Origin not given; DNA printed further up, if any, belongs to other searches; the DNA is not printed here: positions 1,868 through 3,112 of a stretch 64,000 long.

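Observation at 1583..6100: DPPR-synthase homolog operonic with two tandem GT-C glycosyltransferases in a Firmicutes-like genome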

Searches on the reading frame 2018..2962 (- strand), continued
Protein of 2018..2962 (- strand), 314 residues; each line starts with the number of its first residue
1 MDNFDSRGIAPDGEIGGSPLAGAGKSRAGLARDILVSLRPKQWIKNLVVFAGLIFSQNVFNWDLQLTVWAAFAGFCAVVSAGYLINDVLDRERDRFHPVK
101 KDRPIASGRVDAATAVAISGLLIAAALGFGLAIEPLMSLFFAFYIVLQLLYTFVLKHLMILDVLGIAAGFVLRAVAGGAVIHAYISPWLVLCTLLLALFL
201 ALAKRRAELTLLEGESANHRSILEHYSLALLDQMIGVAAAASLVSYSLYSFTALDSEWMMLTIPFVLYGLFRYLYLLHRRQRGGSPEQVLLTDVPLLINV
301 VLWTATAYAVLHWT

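Call 19: find_encoding_contigs(protein=P0004, flank=10000, max_places=1)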
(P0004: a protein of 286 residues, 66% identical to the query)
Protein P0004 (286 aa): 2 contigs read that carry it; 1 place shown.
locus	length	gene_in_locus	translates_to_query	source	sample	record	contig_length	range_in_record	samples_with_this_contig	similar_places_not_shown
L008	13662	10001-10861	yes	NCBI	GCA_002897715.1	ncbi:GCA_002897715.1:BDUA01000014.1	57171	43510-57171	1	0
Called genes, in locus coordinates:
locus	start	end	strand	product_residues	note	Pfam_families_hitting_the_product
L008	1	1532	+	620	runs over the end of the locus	PF00682:HMGL-like, PF02436:PYC_OADA, PF25984:BSH_YknX (faint), PF00364:Biotin_lipoyl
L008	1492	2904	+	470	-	PF00289:Biotin_carb_N, PF02786:CPSase_L_D2, PF02222:ATP-grasp (faint), PF07478:Dala_Dala_lig_C, PF02785:Biotin_carb_C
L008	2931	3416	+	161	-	PF01029:NusB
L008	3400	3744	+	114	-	PF02609:Exonuc_VII_S (weak)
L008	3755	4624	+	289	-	PF00348:polyprenyl_synt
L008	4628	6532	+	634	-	PF13292:DXP_synthase_N, PF02775:TPP_enzyme_C (faint), PF00456:Transketolase_N (faint), PF02779:Transket_pyr, PF02780:Transketolase_C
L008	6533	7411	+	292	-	PF01479:S4, PF01728:FtsJ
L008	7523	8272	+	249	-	PF01513:NAD_kinase, PF20143:NAD_kinase_C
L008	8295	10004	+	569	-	PF02463:SMC_N, PF13476:AAA_23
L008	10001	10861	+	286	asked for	PF01040:UbiA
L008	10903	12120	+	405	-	PF04015:DUF362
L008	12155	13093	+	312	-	PF03706:LPG_synthase_TM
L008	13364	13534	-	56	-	-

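Call 20: find_encoding_contigs(protein=P0029, flank=10000, max_places=1)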
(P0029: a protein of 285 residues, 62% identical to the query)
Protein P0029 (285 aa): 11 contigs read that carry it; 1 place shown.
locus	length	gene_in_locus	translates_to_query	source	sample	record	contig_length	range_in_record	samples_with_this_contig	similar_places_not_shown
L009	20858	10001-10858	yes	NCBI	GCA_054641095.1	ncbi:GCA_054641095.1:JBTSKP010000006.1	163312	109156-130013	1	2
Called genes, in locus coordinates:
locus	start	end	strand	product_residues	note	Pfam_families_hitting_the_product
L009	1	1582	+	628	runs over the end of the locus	PF00682:HMGL-like, PF02436:PYC_OADA, PF00364:Biotin_lipoyl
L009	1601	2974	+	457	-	PF00289:Biotin_carb_N, PF02786:CPSase_L_D2, PF02222:ATP-grasp (weak), PF07478:Dala_Dala_lig_C, PF02785:Biotin_carb_C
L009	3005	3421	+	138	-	PF01029:NusB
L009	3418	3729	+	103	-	PF02609:Exonuc_VII_S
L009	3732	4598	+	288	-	PF00348:polyprenyl_synt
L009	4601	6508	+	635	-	PF13292:DXP_synthase_N, PF00456:Transketolase_N (weak), PF02775:TPP_enzyme_C (faint), PF02779:Transket_pyr, PF02780:Transketolase_C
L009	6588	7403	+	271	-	PF01479:S4, PF01728:FtsJ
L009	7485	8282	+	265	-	PF01513:NAD_kinase, PF20143:NAD_kinase_C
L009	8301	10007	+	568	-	PF02463:SMC_N, PF13476:AAA_23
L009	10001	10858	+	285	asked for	PF01040:UbiA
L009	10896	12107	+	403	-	PF04015:DUF362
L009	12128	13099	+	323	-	PF03706:LPG_synthase_TM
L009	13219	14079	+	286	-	PF01545:Cation_efflux, PF16916:ZT_dimer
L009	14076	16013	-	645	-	PF01832:Glucosaminidase (weak)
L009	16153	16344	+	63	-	PF12797:Fer4_2 (weak), PF12838:Fer4_7 (faint), PF00037:Fer4, PF12837:Fer4_6 (weak), PF13370:Fer4_13, PF13459:Fer4_15 (weak)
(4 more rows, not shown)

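Call 41: find_related_loci(query=window:2018-2962:-, collection=genome_contigs, flank=10000)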
Query window:2018-2962:- (314 aa) in genome_contigs; peptide patterns used: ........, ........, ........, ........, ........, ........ (x = any residue, [..] = any of these).
600 stretches matched a pattern (row limit reached: there are more); 556 encode a relative of the query (tblastn E <= 1e-3); the best 80 are kept; 80 distinct loci.
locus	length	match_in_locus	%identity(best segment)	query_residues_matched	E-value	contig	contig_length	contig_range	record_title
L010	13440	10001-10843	64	34-313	4e-111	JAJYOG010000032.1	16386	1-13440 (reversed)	MAG: Actinomycetes bacterium isolate DBS2-5.bin27 NODE_3742_length_16386_cov_3.754905, whole genome shotgun sequence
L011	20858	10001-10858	50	32-312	6e-88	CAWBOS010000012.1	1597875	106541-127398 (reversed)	MAG: uncultured delta proteobacterium isolate MFD01299.bin.3.111 genome assembly, contig: contig_6052, whole genome shot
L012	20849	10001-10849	48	31-313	5e-87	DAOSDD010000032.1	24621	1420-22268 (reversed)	MAG TPA_asm: Clostridiales bacterium isolate AMR_MDS_1840 NODE_905_length_24621_cov_5.207116, whole genome shotgun seque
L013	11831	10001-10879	49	25-312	1e-85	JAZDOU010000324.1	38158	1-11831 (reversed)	MAG: Pseudomonadota bacterium isolate MEGAHIT-group-0.794 k141_10026261, whole genome shotgun sequence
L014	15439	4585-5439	47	33-312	8e-86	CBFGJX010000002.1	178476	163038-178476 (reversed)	MAG: candidate division WOR-3 bacterium isolate SZTDM_202207_bins_46.1 genome assembly, contig: NODE_2_length_178476_cov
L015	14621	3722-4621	47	16-312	2e-85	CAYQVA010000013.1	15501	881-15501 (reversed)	MAG TPA_asm: uncultured Anaerolineae bacterium isolate binchicken_co349_119 genome assembly, contig: NODE_1045_length_15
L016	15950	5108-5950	52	37-312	1e-85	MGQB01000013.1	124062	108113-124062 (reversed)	MAG: Deltaproteobacteria bacterium RBG_13_43_22 RBG_13_scaffold_17, whole genome shotgun sequence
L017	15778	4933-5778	51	31-312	1e-84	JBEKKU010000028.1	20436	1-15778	MAG: Thermacetogeniaceae bacterium isolate SPRUCE 354 SPRUCE_354_28, whole genome shotgun sequence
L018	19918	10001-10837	50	35-312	2e-84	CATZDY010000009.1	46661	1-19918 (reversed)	MAG TPA_asm: uncultured Peptococcaceae bacterium isolate ERR9762708_bin.56_MetaWRAP_v1.3_MAG genome assembly, contig: ER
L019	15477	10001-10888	48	22-312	9e-84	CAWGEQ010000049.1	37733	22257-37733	MAG: uncultured delta proteobacterium isolate MFD01872.bin.2.88 genome assembly, contig: contig_89712, whole genome shot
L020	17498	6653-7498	54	31-312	8e-84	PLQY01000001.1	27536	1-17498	MAG: Peptococcaceae bacterium isolate bog_1190 73.20120700_S1X.39_contig_2172, whole genome shotgun sequence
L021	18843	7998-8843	50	36-312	2e-83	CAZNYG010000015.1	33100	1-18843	MAG TPA_asm: uncultured Elusimicrobiales bacterium isolate SRP263991_co7_858 genome assembly, contig: NODE_1694_length_3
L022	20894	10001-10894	46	20-312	7e-83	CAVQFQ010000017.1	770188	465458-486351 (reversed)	MAG: uncultured delta proteobacterium isolate MFD05942.bin.2.34 genome assembly, contig: contig_55, whole genome shotgun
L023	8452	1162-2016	49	33-312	9e-83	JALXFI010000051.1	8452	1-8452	MAG: bacterium isolate V2_metabat1_scaf2bin.005 V2_NODE_1288_length_8452_cov_1.888048, whole genome shotgun sequence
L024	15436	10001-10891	49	19-312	9e-83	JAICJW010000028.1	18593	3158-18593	MAG: Chloroflexia bacterium isolate GZL_HY_2_bin.18 k141_5243576_length_18593_cov_13.6049, whole genome shotgun sequence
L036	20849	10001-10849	44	32-313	2e-79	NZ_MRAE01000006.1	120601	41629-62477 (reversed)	Clostridium tepidum strain IEH 97212 scaffold_5, whole genome shotgun sequence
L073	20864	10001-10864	42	38-313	6e-77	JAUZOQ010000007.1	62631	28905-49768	MAG: Bacteroidota bacterium isolate bin140(14d) NELBBIGP_7, whole genome shotgun sequence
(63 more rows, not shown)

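Call 54: search_protein_families(library=pfam, proteins=[L036:5733-6326:+, L036:6565-7677:+, L036:7911-9452:+, L036:10877-12163:+, L036:12160-12516:+, L036:12549-13742:+, L073:8182-9906:+, L073:10873-12456:+, L073:12398-14140:+, L018:11006-12664:-], max_evalue=0.001)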
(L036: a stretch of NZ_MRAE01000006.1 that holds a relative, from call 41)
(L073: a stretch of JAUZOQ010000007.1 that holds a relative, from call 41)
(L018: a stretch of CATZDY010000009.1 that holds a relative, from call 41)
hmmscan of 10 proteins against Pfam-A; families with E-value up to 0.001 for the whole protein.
L036:5733-6326:+ (197 aa): 1 family
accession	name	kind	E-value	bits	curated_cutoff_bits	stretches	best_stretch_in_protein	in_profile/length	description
PF01066.26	CDP-OH_P_transf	-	4.3e-46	157.5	22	1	4-176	1-148/152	CDP-alcohol phosphatidyltransferase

L036:6565-7677:+ (370 aa): 6 families
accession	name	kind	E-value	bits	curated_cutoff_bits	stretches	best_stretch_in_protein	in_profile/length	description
PF00154.27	RecA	-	1.3e-144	480.9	27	1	25-286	1-262/262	recA bacterial DNA recombination protein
PF21096.2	RecA_C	-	1.2e-25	89.9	27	1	289-344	1-56/57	RecA C-terminal domain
PF08423.17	Rad51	-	3.3e-09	36.8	22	1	55-244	6-211/244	Rad51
PF06745.19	ATPase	-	1.4e-08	34.8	26.6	1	58-214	2-166/231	KaiC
PF01637.24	ATPase_2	-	2.6e-05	24.6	33.2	1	77-212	21-119/225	ATPase domain predominantly from Archaea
PF13479.12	AAA_24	-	0.00016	22.1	27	1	79-167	5-77/195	AAA domain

L036:7911-9452:+ (513 aa): 4 families
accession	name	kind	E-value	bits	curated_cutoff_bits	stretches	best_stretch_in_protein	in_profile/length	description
PF12072.13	RNase_Y_N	-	3.3e-69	232.8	32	1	6-198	2-201/201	RNase Y N-terminal region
PF01966.28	HD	-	2.4e-20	73.4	22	1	329-421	1-115/116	HD domain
PF00013.35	KH_1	-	1.9e-07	31.2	21.5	1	207-264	4-65/66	KH domain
PF08668.18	HDOD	-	0.00077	19.4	22.9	0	328-368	94-135/196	HDOD domain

L036:10877-12163:+ (428 aa): 0 families

L036:12160-12516:+ (118 aa): 2 families
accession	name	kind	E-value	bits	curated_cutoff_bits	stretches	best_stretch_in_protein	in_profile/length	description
PF00892.27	EamA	-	1.4e-09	38.8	28.2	1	48-116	66-134/135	EamA-like transporter family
PF00893.25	Multi_Drug_Res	-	1.5e-06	29.1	23.7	1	42-108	26-93/93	Small Multidrug Resistance protein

L036:12549-13742:+ (397 aa): 6 families
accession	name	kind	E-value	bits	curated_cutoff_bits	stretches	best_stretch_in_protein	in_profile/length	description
PF00155.27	Aminotran_1_2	-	2.7e-80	270.7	19.7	1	31-389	2-361/361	Aminotransferase class I and II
PF01041.23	DegT_DnrJ_EryC1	-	6.5e-10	39.2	19.8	1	93-202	43-145/360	DegT/DnrJ/EryC1/StrS aminotransferase family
PF12897.13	Asp_aminotransf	-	6.8e-05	22.3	27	1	167-331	177-352/421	Aspartate amino-transferase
PF01053.26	Cys_Met_Meta_PP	-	9.4e-05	21.6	27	1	151-203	125-174/381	Cys/Met metabolism PLP-dependent enzyme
PF00202.27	Aminotran_3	-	0.00011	21.5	30.5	1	143-204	170-232/403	Aminotransferase class-III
PF01212.27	Beta_elim_lyase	-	0.00035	20.4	27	1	52-202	18-168/288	Beta-eliminating lyase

L073:8182-9906:+ (574 aa): 1 family
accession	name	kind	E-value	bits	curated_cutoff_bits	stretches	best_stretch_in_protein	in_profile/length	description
PF01642.28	MM_CoA_mutase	-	1.5e-215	717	22.1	1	52-566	2-512/512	Methylmalonyl-CoA mutase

L073:10873-12456:+ (527 aa): 0 families

L073:12398-14140:+ (580 aa): 0 families

L018:11006-12664:- (552 aa): 1 family
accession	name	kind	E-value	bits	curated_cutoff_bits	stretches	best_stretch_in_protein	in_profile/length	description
PF13231.12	PMT_2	-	8.6e-08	33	26.1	1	99-252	3-159/160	Dolichyl-phosphate-mannose-protein mannosyltransferase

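Call 81: find_encoding_contigs(protein=P0003, flank=8000, max_places=1)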
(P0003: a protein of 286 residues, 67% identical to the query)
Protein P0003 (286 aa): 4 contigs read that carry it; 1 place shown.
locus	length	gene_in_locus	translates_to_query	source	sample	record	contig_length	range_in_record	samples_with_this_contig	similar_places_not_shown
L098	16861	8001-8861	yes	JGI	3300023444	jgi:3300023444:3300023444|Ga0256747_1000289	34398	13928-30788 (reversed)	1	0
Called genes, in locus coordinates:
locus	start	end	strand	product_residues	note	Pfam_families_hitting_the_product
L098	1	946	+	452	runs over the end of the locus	PF00289:Biotin_carb_N, PF02222:ATP-grasp (weak), PF02786:CPSase_L_D2, PF07478:Dala_Dala_lig_C, PF02785:Biotin_carb_C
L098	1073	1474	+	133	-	PF01029:NusB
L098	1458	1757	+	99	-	-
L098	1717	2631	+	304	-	PF00348:polyprenyl_synt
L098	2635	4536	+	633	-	PF13292:DXP_synthase_N, PF00456:Transketolase_N (faint), PF02775:TPP_enzyme_C (faint), PF02779:Transket_pyr, PF02780:Transketolase_C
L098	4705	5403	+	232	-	PF01728:FtsJ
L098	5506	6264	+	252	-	PF01513:NAD_kinase, PF20143:NAD_kinase_C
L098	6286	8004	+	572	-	PF02463:SMC_N, PF13476:AAA_23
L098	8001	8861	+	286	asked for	PF01040:UbiA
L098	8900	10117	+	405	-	PF04015:DUF362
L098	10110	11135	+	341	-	PF03706:LPG_synthase_TM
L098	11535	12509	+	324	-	PF01545:Cation_efflux, PF16916:ZT_dimer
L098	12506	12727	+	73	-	PF00037:Fer4 (weak), PF12837:Fer4_6 (weak), PF13370:Fer4_13, PF13459:Fer4_15 (weak)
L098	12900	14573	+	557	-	PF06418:CTP_synth_N, PF00117:GATase, PF07722:Peptidase_C26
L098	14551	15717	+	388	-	PF05343:Peptidase_M42 (faint), PF04389:Peptidase_M28 (weak), PF01546:Peptidase_M20, PF07687:M20_dimer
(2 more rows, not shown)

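Call 82: find_encoding_contigs(protein=P0025, flank=8000, max_places=1)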
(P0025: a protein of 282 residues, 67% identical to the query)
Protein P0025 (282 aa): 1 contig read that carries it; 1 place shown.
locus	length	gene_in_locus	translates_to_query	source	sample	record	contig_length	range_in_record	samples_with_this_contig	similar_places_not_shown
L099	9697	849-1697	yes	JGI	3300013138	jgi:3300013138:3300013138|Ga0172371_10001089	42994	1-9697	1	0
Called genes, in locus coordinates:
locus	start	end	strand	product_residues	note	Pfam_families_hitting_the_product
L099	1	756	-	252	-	?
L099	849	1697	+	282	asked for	PF01040:UbiA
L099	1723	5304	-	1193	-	PF27503:Rv3811_N (weak), PF01510:Amidase_2, PF08310:LGFP, PF08486:SpoIID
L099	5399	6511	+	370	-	PF13439:Glyco_transf_4, PF13579:Glyco_trans_4_4, PF20706:GT4-conflict, PF00534:Glycos_transf_1, PF13692:Glyco_trans_1_4, PF13524:Glyco_trans_1_2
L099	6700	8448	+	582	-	PF14716:HHH_8, PF00633:HHH (faint), PF10391:DNA_pol_lambd_f (faint), PF12826:HHH_2 (faint), PF14520:HHH_5, PF14791:DNA_pol_B_thumb, PF02811:PHP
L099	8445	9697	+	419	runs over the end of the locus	PF13485:Peptidase_MA_2 (weak)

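Call 83: search_protein_families(library=pfam, proteins=[L099:1-756:-], max_evalue=0.01)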
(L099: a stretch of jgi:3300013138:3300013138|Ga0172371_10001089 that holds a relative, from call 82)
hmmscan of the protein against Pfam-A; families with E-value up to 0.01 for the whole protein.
L099:1-756:- (252 aa): 2 families
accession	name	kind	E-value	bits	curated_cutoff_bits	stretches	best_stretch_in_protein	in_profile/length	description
PF01061.29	ABC2_membrane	-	1.5e-14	54.5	26.9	1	14-223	2-209/211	ABC-2 type transporter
PF17197.9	DUF5134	-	0.0084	16.5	29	1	128-245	13-118/152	Domain of unknown function (DUF5134)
